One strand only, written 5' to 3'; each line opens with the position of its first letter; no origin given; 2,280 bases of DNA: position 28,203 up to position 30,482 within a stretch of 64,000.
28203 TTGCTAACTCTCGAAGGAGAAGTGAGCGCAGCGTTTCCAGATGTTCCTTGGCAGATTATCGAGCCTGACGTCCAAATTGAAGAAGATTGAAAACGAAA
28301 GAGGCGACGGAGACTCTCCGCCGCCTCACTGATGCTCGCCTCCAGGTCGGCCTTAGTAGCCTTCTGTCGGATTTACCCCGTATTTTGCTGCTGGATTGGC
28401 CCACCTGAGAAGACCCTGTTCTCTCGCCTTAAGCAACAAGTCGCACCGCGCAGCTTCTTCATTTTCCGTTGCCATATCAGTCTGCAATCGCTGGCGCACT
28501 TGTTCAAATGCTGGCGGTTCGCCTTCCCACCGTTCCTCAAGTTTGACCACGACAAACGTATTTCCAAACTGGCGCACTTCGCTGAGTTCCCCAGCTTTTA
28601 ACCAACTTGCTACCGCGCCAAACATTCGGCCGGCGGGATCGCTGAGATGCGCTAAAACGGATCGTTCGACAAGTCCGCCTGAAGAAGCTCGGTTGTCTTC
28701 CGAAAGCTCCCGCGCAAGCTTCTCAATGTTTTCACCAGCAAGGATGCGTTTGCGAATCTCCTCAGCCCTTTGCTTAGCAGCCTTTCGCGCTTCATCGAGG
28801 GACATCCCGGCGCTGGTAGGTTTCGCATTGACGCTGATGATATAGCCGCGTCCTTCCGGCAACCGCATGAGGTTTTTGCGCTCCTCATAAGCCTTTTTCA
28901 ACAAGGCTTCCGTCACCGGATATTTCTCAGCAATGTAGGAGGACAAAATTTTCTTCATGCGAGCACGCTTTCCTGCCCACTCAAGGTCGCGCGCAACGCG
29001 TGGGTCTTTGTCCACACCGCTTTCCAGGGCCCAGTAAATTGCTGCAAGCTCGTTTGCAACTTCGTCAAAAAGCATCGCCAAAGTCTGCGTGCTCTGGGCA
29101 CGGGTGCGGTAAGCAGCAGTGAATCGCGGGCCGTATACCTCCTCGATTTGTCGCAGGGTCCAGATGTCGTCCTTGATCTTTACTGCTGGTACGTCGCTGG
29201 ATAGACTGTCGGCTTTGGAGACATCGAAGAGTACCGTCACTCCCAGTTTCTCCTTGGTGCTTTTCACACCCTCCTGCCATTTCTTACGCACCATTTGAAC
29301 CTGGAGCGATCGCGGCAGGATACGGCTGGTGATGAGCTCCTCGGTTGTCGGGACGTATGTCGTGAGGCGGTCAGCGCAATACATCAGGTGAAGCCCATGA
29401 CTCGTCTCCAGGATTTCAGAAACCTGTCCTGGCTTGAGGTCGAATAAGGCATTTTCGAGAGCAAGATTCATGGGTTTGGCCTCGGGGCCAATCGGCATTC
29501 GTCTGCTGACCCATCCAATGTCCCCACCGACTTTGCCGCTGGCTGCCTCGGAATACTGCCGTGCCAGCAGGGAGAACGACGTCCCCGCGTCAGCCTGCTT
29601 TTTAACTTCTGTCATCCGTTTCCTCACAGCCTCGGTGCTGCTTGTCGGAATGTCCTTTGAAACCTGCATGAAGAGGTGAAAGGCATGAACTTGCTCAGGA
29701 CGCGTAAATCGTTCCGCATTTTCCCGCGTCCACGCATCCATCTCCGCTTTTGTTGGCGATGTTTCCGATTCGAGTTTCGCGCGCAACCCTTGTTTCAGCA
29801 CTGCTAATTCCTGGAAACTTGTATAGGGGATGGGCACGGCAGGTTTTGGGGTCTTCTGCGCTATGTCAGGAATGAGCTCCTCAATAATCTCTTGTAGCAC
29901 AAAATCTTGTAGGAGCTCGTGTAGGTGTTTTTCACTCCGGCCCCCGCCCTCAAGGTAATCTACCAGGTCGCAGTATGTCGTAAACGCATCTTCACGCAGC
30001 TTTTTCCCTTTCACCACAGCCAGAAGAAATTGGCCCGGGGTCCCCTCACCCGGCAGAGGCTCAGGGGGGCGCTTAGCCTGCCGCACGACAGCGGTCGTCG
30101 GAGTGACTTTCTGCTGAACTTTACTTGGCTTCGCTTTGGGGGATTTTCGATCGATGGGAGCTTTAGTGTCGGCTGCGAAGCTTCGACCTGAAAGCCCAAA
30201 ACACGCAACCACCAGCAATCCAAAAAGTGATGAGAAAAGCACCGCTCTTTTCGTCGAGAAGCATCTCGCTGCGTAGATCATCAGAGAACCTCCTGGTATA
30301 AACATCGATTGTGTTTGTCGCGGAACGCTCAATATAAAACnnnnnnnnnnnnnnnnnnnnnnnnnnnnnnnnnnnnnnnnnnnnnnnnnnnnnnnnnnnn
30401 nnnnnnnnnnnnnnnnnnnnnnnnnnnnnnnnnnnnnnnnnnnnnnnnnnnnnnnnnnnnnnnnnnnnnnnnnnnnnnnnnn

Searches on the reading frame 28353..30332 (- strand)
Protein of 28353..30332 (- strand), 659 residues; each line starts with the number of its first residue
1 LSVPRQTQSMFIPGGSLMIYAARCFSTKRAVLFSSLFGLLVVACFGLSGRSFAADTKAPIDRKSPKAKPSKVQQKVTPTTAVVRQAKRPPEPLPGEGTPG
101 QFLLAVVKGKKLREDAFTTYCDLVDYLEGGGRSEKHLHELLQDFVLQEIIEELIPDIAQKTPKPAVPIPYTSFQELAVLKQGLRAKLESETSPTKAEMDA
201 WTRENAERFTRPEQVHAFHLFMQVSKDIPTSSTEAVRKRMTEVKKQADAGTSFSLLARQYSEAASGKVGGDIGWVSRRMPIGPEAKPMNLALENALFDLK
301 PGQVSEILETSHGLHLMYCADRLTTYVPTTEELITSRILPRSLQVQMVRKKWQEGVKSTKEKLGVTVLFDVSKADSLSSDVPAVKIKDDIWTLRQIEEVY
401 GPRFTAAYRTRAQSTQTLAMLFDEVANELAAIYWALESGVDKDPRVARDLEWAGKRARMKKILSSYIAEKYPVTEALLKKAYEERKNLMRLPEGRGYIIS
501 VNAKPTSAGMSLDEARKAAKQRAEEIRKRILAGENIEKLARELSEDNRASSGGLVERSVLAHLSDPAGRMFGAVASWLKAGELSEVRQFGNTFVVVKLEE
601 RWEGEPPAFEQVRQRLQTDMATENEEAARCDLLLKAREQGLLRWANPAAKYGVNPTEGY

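Call 10: search_protein_families(library=pfam, proteins=[window:28353-30332:-], max_evalue=0.001)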
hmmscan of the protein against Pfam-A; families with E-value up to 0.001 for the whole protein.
window:28353-30332:- (659 aa): 3 families
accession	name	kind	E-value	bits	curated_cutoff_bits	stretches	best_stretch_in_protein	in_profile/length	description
PF00639.27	Rotamase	-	2.9e-28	99.1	21.7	2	219-320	1-96/97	PPIC-type PPIASE domain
PF13616.12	Rotamase_3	-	1.1e-22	81.2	22.5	2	211-321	12-114/116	PPIC-type PPIASE domain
PF13145.12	Rotamase_2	-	1.1e-20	75.1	27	2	473-614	1-121/121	PPIC-type PPIASE domain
